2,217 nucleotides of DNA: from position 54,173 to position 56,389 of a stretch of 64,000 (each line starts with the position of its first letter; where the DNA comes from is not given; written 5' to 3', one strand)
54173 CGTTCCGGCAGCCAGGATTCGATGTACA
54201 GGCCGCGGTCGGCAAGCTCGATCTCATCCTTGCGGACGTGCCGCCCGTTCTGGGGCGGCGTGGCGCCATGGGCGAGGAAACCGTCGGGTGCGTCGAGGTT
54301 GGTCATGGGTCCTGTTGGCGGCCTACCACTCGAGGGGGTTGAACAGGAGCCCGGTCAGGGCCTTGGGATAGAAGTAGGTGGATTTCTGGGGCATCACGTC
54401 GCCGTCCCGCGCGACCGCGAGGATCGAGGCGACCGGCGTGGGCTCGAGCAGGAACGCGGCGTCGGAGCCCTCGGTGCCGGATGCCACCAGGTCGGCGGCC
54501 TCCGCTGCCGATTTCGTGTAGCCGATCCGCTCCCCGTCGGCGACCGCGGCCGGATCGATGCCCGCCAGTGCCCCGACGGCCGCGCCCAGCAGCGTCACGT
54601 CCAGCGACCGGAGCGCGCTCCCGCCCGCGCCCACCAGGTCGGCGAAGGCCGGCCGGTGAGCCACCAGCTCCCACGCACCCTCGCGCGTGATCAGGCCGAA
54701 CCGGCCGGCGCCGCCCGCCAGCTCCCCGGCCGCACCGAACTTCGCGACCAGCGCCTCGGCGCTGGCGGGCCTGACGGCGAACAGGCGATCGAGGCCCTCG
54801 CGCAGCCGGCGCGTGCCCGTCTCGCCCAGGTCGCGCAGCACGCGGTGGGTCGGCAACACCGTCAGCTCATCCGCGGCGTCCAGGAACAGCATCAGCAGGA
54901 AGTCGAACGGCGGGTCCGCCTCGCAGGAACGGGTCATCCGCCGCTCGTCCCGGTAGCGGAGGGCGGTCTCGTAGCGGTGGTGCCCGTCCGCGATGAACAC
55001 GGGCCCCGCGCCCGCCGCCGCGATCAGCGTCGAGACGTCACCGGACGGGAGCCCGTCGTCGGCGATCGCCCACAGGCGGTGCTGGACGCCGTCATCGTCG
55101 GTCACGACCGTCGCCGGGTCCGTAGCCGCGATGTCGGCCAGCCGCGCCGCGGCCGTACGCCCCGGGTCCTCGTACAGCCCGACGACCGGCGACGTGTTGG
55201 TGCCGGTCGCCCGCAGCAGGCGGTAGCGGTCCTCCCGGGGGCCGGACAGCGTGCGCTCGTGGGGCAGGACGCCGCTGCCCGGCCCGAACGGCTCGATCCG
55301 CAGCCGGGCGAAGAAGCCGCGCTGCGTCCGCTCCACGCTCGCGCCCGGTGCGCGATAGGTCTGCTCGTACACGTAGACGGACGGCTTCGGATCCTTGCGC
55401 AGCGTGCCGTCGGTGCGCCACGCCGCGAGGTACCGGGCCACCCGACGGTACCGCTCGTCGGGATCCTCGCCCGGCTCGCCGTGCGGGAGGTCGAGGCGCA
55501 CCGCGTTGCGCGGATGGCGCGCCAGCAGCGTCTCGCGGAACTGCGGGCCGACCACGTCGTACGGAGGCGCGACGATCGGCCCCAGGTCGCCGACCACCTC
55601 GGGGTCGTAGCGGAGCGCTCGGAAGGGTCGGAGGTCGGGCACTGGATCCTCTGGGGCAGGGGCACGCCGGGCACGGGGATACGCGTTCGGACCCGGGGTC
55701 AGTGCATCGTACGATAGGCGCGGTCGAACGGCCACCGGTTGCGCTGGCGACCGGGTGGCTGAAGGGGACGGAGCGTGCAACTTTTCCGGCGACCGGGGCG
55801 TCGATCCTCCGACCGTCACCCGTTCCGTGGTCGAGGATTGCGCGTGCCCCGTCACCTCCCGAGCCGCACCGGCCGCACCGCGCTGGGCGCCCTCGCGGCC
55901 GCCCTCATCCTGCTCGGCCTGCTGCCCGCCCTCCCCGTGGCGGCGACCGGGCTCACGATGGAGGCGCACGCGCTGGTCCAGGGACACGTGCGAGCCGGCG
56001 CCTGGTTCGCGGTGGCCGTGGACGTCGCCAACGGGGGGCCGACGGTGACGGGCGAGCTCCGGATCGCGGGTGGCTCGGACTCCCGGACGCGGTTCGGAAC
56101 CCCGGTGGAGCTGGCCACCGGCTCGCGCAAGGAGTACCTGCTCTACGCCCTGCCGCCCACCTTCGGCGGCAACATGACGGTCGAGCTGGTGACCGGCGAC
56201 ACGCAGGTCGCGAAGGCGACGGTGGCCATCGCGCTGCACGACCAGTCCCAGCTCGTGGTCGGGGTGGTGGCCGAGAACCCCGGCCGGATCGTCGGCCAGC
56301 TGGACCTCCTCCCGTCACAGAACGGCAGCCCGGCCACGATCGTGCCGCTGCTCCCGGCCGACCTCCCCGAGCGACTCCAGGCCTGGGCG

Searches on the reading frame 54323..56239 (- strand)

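Call 58: search_protein_families(library=pfam, proteins=[window:54323-56239:-], max_evalue=0.00001)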
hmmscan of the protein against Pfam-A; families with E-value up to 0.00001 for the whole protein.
window:54323-56239:- (638 aa): 1 family
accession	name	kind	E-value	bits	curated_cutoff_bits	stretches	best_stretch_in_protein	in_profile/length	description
PF06245.16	DUF1015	-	5.3e-78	262.6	25.8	1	203-549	1-325/325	Protein of unknown function (DUF1015)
